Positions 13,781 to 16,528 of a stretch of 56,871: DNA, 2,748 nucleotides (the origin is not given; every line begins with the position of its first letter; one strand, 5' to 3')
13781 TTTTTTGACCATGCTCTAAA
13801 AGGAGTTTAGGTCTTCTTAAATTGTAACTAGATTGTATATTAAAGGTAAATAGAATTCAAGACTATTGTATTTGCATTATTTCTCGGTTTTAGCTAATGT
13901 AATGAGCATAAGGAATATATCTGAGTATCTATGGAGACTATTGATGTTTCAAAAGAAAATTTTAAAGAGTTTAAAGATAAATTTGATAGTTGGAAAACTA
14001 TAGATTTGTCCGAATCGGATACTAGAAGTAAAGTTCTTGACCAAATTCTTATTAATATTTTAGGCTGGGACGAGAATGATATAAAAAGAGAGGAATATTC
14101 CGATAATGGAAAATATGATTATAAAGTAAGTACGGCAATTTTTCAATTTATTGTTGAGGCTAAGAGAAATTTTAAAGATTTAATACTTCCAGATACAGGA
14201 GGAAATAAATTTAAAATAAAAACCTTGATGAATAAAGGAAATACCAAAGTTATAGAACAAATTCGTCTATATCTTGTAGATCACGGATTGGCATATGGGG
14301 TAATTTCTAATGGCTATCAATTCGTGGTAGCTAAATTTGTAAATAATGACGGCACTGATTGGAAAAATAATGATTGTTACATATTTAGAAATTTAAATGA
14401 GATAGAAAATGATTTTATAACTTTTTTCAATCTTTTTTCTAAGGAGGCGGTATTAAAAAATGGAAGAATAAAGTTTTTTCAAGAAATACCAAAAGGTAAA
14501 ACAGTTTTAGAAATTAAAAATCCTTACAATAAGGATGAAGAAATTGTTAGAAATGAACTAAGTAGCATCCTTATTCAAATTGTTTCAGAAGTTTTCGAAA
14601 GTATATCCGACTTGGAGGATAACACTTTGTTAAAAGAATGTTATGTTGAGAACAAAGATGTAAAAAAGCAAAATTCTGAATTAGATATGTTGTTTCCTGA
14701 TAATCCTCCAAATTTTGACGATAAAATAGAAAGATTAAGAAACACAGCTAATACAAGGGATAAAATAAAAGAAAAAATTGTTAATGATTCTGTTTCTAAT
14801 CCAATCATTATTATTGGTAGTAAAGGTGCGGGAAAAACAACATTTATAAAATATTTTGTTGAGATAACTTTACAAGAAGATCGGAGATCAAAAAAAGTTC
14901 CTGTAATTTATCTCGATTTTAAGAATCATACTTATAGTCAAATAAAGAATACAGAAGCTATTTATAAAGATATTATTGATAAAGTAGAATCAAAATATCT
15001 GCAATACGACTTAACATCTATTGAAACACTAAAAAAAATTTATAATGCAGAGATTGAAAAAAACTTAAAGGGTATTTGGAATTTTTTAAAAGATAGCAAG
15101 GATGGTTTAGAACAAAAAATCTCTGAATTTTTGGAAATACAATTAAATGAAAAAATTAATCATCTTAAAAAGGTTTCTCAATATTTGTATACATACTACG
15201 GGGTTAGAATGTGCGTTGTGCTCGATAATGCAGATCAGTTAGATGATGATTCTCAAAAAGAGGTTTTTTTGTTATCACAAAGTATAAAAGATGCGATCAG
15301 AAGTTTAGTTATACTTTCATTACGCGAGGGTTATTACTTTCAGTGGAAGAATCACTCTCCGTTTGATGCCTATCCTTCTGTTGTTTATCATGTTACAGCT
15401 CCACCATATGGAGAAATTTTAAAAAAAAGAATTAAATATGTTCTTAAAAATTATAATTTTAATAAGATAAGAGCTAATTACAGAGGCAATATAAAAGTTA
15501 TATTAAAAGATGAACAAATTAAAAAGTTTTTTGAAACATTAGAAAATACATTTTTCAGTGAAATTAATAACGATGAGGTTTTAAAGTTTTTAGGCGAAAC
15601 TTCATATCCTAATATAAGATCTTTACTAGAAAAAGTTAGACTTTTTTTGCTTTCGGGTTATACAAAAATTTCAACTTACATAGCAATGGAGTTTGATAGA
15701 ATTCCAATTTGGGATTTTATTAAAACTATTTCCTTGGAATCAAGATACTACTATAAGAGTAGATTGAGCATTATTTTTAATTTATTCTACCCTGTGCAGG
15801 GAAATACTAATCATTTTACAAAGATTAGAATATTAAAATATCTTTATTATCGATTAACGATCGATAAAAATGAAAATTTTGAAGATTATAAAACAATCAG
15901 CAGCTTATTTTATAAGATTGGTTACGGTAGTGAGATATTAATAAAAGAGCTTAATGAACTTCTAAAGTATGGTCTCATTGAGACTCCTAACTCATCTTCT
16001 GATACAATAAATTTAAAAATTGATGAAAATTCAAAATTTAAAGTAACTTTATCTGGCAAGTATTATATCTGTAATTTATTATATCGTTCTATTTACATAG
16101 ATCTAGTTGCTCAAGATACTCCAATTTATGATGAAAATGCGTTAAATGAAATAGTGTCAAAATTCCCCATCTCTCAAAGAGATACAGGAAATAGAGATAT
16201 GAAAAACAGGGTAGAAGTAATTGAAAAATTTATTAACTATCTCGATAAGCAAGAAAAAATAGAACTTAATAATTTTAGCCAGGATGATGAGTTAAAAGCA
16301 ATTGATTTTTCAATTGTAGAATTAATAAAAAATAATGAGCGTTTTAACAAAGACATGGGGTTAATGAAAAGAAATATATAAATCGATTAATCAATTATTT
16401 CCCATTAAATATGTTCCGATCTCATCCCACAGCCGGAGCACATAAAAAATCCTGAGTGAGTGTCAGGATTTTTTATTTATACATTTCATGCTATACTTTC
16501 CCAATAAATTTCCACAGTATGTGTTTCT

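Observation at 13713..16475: AT-rich island beside tRNA-Gln with a single 816-aa PD-(D/E)XK nuclease / P-loop NTPase fusion: candidate one-gene defence (abortive-infection-like) system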

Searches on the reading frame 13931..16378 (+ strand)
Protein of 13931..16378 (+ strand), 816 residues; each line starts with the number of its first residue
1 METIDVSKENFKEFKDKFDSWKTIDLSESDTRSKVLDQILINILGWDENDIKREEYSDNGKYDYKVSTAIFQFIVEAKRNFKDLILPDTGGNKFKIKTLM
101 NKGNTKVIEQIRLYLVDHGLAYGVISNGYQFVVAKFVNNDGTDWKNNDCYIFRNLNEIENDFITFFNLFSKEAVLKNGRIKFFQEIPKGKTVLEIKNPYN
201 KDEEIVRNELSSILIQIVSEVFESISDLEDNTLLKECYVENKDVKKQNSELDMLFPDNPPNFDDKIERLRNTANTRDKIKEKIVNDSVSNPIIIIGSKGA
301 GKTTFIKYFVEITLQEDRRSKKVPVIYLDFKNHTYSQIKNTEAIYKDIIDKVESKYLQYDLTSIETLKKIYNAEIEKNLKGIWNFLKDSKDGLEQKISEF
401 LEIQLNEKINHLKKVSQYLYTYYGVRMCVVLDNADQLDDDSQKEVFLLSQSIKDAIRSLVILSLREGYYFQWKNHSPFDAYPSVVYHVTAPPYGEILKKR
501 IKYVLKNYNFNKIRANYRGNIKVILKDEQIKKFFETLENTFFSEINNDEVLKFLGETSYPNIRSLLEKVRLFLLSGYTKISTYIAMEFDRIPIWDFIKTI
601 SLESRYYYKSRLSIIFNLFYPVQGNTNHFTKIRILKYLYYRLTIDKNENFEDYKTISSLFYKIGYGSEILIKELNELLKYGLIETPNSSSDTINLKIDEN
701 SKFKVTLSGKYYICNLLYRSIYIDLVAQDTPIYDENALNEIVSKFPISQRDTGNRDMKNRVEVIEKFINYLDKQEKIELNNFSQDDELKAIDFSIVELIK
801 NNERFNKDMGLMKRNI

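Call 4: search_protein_families(library=pfam, proteins=[window:13931-16378:+], max_evalue=1)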
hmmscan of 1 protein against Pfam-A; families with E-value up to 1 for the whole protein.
window:13931-16378:+ (816 aa): 23 families
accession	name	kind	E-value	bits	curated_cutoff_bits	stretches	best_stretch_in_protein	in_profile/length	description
PF13401.12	AAA_22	-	2.8e-06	28.1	27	1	291-450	7-109/130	AAA domain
PF13191.12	AAA_16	-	0.00016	22.7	32.6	1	289-454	24-161/167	AAA ATPase domain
PF13173.12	AAA_14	-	0.00025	21.5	27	1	290-352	3-58/129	AAA domain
PF01637.24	ATPase_2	-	0.00025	21.4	33.2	1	281-388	12-107/225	ATPase domain predominantly from Archaea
PF24883.2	NPHP3_N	-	0.00077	20.1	24.8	1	281-368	14-95/164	Nephrocystin 3, N-terminal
PF00910.28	RNA_helicase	-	0.003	18.5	21.5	1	292-354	1-64/105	RNA helicase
PF00448.28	SRP54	-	0.003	17.6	22.7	0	291-339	3-49/196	SRP54-type protein, GTPase domain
PF13245.12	AAA_19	-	0.0042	17.7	25.1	1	283-339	4-58/134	AAA domain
PF00308.24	Bac_DnaA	-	0.0055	17.4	23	1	286-390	31-130/162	Bacterial DnaA ATPAse domain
PF13479.12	AAA_24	-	0.011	16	27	1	292-411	5-93/195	AAA domain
PF08477.19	Roc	-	0.012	16.3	27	1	292-341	2-47/119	Ras of Complex, Roc, domain of DAPkinase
PF01580.24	FtsK_SpoIIIE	-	0.012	15.5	24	1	277-338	25-87/221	FtsK/SpoIIIE family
PF13588.12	HSDR_N_2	-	0.016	15.7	25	1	95-139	55-99/110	Type I restriction enzyme R protein N terminus (HSDR_N)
PF05729.18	NACHT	-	0.028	14.7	26.7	1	291-327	2-38/167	NACHT domain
PF02492.25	cobW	-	0.037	14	20.7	1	292-332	3-39/180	CobW/HypB/UreG, nucleotide-binding domain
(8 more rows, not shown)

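Call 5: search_protein_families(library=padloc, proteins=[window:13931-16378:+], max_evalue=1)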
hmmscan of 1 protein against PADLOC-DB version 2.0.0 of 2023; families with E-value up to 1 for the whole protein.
window:13931-16378:+ (816 aa): 2 families
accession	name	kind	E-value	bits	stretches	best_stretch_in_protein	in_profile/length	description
PDLC04140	mad8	-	4.1e-05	21.3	1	289-388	27-129/314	mads_8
PDLC01994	RtcR_PspF1--CARF_AAA_HTH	-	0.009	13.1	1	286-316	178-208/468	-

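Call 6: search_protein_families(library=ncbifam, proteins=[window:13931-16378:+], max_evalue=1)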
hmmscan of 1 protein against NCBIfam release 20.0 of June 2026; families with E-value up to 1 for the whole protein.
window:13931-16378:+ (816 aa): 6 families
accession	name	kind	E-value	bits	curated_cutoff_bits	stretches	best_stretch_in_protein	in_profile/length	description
TIGR02928.1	TIGR02928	subfamily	0.0001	21.3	181.3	1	278-372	29-122/366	orc1/cdc6 family replication initiation protein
TIGR03015.1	pepcterm_ATPase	hypoth_equivalog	0.0044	16.5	324.5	0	401-454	97-152/269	XrtA/PEP-CTERM system-associated ATPase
TIGR03420.1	DnaA_homol_Hda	equivalog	0.01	15.4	194.8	0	284-354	33-104/226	DnaA regulatory inactivator Hda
TIGR03880.1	KaiC_arch_3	hypoth_equivalog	0.011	15.2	249.45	1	292-365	19-87/224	KaiC domain-containing protein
TIGR02788.1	VirB11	equivalog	0.015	14.3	249.95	1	265-318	123-173/308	P-type DNA transfer ATPase VirB11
TIGR03925.1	T7SS_EccC_b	equivalog_domain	0.15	10.3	346.55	1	289-341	361-412/564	type VII secretion protein EccCb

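Call 7: search_solved_structures(query=window:13931-16378:+, max_evalue=10, show_alignments=2)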
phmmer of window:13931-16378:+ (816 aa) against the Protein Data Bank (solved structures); distinct sequences matched with E-value up to 10: 2.
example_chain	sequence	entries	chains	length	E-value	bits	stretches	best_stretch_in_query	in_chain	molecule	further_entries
6bge_A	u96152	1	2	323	0.37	12.1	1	287-336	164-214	VirB11-like protein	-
1g6o_A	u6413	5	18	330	0.38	12.1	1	287-336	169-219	CAG-ALPHA | virB11 homolog | Cag-alfa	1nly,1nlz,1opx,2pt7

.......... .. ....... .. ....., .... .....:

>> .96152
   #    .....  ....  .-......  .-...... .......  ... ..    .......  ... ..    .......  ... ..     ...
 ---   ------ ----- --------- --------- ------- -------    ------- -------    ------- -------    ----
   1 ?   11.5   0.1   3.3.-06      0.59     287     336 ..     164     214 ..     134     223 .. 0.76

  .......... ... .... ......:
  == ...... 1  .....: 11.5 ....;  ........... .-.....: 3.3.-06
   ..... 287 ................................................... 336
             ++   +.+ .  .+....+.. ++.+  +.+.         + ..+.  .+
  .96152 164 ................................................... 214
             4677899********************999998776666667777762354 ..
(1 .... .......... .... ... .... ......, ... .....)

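Call 8: find_homologous_proteins(query=window:13931-16378:+, max_evalue=0.001)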
Query window:13931-16378:+ (816 aa): 311 proteins with E <= 0.001 among 8000 candidates; the best 120 are listed.
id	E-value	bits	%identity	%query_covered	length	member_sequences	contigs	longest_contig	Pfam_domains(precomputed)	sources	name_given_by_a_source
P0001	0.0e+0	1791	100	100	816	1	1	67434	PF13401.13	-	-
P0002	0.0e+0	1245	67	100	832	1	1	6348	PF13401.13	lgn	-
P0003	0.0e+0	1042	58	100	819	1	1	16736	PF13401.13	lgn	-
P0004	4.1e-298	1009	57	100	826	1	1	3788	PF00308.25,PF13401.13,PF13191.13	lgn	-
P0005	8.2e-232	790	49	98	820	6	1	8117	PF13173.13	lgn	-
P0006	1.5e-219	749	47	100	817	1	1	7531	PF13401.13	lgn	-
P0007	7.2e-219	747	47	98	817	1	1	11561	PF13401.13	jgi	-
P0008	5.8e-214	731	45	99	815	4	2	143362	PF07693.21,PF13401.13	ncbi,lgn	ncbi:MAG: hypothetical protein RLO17_07635 [Cyclobacteriaceae bacterium]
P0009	2.4e-212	725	46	98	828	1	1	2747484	PF13401.13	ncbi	-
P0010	2.2e-211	722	45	100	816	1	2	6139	PF13173.13,PF07693.21,PF13401.13,PF13191.13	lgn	-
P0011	5.1e-211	721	47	95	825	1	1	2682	PF13401.13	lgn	-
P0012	8.7e-211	720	47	98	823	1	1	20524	PF24883.3,PF13401.13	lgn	-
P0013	1.9e-210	719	45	98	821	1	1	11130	PF13401.13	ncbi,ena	-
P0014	1.6e-209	716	46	98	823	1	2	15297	PF13401.13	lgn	-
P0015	3.5e-209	715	45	98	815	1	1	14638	PF13401.13,PF01637.25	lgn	-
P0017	2.5e-206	706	45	98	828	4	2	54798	PF07693.21,PF13401.13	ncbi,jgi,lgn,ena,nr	ncbi:MAG TPA: P-loop NTPase fold protein [Hanamia sp.]|nr:P-loop NTPase fold protein [Hanamia sp.]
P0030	8.1e-197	674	41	97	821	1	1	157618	PF07693.21,PF13401.13,PF13191.13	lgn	-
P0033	6.8e-196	671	44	100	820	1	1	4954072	PF05729.19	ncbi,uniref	ncbi:hypothetical protein ACFX5U_09575 [Sphingobacterium sp. SG20118]|uniref:hypothetical protein n=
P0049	1.2e-182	627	43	95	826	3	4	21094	PF07693.21,PF24883.3,PF13401.13,PF01637.25,PF13191.13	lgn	-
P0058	5.3e-180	619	42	95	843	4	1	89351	PF07693.21,PF13401.13,PF01637.25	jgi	jgi:GTPase SAR1 family protein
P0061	2.1e-178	613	41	95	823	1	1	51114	PF07693.21,PF13401.13,PF01637.25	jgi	-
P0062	5.6e-178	612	42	96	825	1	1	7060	PF13173.13,PF07693.21,PF24883.3,PF13401.13,PF01637.25,PF13191.13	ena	-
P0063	2.0e-177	610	41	95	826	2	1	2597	PF07693.21,PF13401.13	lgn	-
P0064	9.0e-177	608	41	94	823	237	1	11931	PF07693.21,PF13401.13,PF24389.2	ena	-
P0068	1.4e-176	607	42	95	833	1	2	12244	PF07693.21,PF13401.13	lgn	-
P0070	5.9e-176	605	42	95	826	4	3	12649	PF07693.21,PF13401.13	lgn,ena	-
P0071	7.5e-176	605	41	95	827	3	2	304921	PF07693.21,PF13401.13,PF01637.25,PF13191.13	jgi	-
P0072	1.9e-175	603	40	94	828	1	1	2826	PF13173.13,PF07693.21,PF13401.13,PF13191.13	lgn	-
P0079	1.6e-173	597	42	95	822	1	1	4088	PF07693.21,PF13401.13,PF13191.13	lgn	-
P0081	2.1e-172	593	42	96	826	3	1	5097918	PF13588.13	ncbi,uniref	ncbi:hypothetical protein V9L05_03170 [Bernardetia sp. Wsw4-3y2]|uniref:hypothetical protein n=1 Tax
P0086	1.6e-171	590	40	95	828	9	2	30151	PF07693.21,PF13401.13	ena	-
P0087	1.6e-171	590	39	100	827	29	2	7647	PF07693.21,PF13401.13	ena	-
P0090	4.1e-171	589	42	93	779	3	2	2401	PF13588.13,PF13401.13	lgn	-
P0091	8.1e-171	588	42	95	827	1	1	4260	PF07693.21,PF13401.13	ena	-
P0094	1.7e-170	587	41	95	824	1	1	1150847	PF13401.13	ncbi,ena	-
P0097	7.2e-170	585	40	95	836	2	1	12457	PF13173.13,PF07693.21,PF13401.13,PF13191.13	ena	-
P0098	9.1e-170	585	40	95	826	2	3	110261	PF07693.21,PF13401.13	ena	-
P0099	9.6e-170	585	40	98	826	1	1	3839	PF07693.21,PF13401.13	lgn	-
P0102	3.2e-168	580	40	100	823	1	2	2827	-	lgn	-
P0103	3.8e-168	579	40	94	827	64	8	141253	PF24883.3,PF05729.19,PF13401.13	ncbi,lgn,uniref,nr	ncbi:P-loop NTPase fold protein [uncultured Alistipes sp.]|uniref:P-loop NTPase fold protein n=3 Tax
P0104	3.9e-168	579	41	95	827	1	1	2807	PF13173.13,PF07693.21,PF24883.3,PF13401.13,PF13191.13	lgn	-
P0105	1.0e-167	578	40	98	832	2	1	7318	PF07693.21,PF13401.13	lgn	-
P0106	1.2e-167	578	40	95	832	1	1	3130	PF07693.21,PF13401.13,PF13191.13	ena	-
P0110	1.3e-166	574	39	95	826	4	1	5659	PF07693.21,PF13401.13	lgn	-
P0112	1.7e-165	571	40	97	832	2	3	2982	PF07693.21,PF13401.13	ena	-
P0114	3.0e-165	570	39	98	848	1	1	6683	PF07693.21,PF13401.13,PF24389.2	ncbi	-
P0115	5.1e-165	569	40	94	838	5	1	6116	PF07693.21,PF13401.13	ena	-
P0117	4.5e-164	566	40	95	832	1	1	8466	PF07693.21,PF13401.13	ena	-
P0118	1.7e-163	564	40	95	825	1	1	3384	PF07693.21,PF13401.13,PF01637.25,PF13191.13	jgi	-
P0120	4.8e-163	562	38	98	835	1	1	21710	PF07693.21,PF13401.13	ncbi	-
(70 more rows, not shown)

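Call 15: find_encoding_contigs(protein=P0008, flank=8000, max_places=3)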
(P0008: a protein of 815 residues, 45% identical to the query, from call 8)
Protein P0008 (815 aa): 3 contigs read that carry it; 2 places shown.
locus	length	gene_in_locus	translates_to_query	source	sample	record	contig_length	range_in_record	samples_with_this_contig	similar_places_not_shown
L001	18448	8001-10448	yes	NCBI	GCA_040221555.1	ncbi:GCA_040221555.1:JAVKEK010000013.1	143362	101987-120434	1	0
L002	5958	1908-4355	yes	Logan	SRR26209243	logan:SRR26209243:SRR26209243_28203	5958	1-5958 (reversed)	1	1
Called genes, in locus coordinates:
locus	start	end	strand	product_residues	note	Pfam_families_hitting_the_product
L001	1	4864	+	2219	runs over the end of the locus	PF13428:TPR_14 (faint), PF00515:TPR_1 (faint), PF07719:TPR_2 (faint), PF12895:ANAPC3 (faint), PF13181:TPR_8 (faint), PF13424:TPR_12 (faint), PF14559:TPR_19, PF12770:CHAT, +2 more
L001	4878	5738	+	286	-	PF07719:TPR_2 (faint), PF13181:TPR_8 (weak)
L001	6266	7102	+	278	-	PF14355:Abi_C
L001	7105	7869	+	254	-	PF13643:DUF4145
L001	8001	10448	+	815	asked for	PF07693:KAP_NTPase (weak), PF13401:AAA_22 (faint)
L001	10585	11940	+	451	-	-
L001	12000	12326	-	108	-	-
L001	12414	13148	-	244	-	PF07484:Collar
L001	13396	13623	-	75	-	-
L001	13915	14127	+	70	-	-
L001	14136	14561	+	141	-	-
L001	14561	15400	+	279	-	PF03372:Exo_endo_phos (weak)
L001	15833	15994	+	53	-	-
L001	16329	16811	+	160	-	PF14085:DUF4265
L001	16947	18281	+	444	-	PF01244:Peptidase_M19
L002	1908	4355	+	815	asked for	PF07693:KAP_NTPase (weak), PF13401:AAA_22 (faint)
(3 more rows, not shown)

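Call 16: find_encoding_contigs(protein=P0103, flank=8000, max_places=4)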
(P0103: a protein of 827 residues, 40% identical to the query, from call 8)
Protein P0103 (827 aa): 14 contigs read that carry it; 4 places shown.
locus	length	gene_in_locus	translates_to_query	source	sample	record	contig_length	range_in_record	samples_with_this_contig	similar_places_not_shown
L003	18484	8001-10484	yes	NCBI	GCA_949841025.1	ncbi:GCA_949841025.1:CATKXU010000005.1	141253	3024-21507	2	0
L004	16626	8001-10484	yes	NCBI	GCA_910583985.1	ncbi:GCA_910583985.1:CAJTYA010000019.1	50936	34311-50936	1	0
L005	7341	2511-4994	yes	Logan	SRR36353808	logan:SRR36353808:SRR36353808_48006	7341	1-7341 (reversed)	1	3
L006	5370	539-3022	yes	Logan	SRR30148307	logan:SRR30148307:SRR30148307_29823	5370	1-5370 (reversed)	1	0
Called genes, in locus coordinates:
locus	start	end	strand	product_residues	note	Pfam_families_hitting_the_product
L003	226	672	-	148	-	PF09424:YqeY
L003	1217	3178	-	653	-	PF02518:HATPase_c, PF00204:DNA_gyraseB, PF01751:Toprim, PF00986:DNA_gyraseB_C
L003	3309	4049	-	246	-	PF00005:ABC_tran, PF13304:AAA_21 (faint)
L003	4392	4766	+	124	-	PF09413:DUF2007, PF23451:Zn_ribbon_PaaD (faint)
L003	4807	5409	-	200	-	-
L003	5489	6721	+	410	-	PF17293:Arm-DNA-bind_5, PF13102:Phage_int_SAM_5, PF00589:Phage_integrase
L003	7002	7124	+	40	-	-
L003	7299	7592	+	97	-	PF12728:HTH_17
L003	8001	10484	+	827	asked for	PF24883:NPHP3_N (faint), PF05729:NACHT (faint), PF13401:AAA_22 (weak)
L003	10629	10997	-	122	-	PF20347:DUF6642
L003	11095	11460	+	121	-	-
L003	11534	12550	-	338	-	PF05168:HEPN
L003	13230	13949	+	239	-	-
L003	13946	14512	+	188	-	-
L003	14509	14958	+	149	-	-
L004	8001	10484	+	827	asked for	PF24883:NPHP3_N (faint), PF05729:NACHT (faint), PF13401:AAA_22 (weak)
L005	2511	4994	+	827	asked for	PF24883:NPHP3_N (faint), PF05729:NACHT (faint), PF13401:AAA_22 (weak)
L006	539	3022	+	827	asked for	PF24883:NPHP3_N (faint), PF05729:NACHT (faint), PF13401:AAA_22 (weak)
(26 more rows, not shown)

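Call 17: find_encoding_contigs(protein=P0003, flank=8000, max_places=3)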
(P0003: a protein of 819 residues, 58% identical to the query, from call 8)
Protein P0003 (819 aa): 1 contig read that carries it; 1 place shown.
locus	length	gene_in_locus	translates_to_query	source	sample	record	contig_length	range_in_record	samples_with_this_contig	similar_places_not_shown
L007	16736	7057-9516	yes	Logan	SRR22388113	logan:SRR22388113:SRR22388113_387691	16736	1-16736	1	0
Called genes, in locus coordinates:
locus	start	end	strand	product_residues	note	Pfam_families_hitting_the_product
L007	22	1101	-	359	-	PF00814:TsaD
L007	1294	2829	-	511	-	PF00239:Resolvase, PF07508:Recombinase, PF13408:Zn_ribbon_recom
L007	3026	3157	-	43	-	-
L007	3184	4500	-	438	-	-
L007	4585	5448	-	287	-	-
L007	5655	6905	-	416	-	-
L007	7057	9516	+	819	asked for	PF13401:AAA_22 (weak)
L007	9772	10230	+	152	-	-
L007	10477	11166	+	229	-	PF01177:Asp_Glu_race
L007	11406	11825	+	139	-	-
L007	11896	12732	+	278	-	PF03227:GILT (faint)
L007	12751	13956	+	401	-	PF00266:Aminotran_5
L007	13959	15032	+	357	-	-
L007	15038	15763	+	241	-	PF13462:Thioredoxin_4, PF01323:DSBA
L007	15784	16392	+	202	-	PF01545:Cation_efflux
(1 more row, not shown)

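Call 27: predict_structure(alignment_id=A1)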
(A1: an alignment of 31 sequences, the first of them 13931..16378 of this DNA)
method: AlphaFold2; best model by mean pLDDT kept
length: 816 residues; sequences in the alignment: 31
mean_pLDDT: 80.4   pTM: 0.69
mean pLDDT of the five models: 80.4, 80.4, 79.3, 78.6, 77.9
residues with pLDDT >= 90: 207; 70-90: 456; 50-70: 122; < 50: 31
segments of 3 or more residues with pLDDT < 50: 243-262, 269-271, 690-693
pLDDT, mean of each block of 10 residues (from residue 1): 80 86 68 80 91 83 84 81 77 87 88 88 89 85 84 90 89 82 72 86 70 71 70 79 45 41 52 67 71 76 80 63 80 86 91 87 89 90 85 89 91 91 86 85 90 88 79 74 75 79 81 53 62 81 69 82 83 77 68 85 88 92 89 91 72 87 79 91 71 65 88 93 94 93 91 86 96 84 56 86 91 84
secondary structure, 60 per line:
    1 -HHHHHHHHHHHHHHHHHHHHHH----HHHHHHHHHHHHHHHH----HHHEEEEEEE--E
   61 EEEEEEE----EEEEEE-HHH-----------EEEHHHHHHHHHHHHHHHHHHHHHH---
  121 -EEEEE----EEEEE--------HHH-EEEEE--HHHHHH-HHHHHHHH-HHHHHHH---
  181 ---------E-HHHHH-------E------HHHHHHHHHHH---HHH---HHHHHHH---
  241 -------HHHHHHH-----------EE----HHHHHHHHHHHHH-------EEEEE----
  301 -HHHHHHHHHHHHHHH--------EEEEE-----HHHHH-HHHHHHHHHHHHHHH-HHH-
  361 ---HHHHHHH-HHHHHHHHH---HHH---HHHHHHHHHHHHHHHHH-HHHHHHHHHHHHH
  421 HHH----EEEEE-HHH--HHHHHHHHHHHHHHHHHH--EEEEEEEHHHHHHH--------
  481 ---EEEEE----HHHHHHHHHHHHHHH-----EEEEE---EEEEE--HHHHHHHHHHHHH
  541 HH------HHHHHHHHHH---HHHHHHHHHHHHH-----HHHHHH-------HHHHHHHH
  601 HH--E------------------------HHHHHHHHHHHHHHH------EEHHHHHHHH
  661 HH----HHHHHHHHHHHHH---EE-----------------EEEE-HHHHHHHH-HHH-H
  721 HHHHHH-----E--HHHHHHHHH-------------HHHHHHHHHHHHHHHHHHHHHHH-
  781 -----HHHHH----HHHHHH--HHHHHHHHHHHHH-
elements in order (helices of 4 or more, strands of 3 or more residues): H2-23 H28-43 E51-57 E60-67 E72-77 E93-95 H96-117 E122-126 E131-135 E148-152 H155-160 H162-169 H171-177 H192-196 H211-221 H231-237 H248-254 H272-284 E292-296 H302-316 E325-329 H335-339 H341-355 H364-370 H372-380 H390-406 H408-423 E428-432 H439-456 E459-465 H466-472 E484-488 H493-507 E513-517 E521-525 H528-542 H549-558 H562-574 H580-585 H593-602 H630-644 H653-662 H667-679 E702-705 H707-714 H720-726 H735-743 H757-779 H786-790 H795-800 H803-815
